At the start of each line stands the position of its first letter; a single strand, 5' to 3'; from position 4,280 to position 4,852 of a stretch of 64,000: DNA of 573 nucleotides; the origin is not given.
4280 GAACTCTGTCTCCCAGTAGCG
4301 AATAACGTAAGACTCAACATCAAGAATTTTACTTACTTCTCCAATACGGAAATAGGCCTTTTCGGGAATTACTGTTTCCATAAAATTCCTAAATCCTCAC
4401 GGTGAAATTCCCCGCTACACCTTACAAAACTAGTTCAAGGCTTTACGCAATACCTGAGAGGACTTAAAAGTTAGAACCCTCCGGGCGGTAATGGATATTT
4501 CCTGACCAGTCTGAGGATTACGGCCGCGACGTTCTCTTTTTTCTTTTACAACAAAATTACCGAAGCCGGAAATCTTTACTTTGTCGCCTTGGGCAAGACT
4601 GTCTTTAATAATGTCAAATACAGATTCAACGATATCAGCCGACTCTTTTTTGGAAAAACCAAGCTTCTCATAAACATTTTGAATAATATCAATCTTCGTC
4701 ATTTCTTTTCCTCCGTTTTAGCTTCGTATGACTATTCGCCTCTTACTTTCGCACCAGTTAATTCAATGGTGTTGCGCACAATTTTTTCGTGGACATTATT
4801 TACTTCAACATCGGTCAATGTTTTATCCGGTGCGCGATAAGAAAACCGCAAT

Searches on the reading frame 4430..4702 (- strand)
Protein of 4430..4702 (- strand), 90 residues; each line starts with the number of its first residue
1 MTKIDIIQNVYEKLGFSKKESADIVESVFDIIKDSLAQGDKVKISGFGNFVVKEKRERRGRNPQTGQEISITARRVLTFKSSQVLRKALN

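Call 54: search_protein_families(library=pfam, proteins=[window:4430-4702:-], max_evalue=0.01)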
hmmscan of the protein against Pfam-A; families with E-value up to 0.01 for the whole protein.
window:4430-4702:- (90 aa): 2 families
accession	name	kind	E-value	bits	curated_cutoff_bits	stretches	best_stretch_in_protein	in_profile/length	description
PF00216.26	Bac_DNA_binding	-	6.1e-32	110.2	22.4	1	1-90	1-90/90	Bacterial DNA-binding protein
PF18291.6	HU-HIG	-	0.0029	18.1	26.2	1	6-87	37-116/125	HU domain fused to wHTH, Ig, or Glycine-rich motif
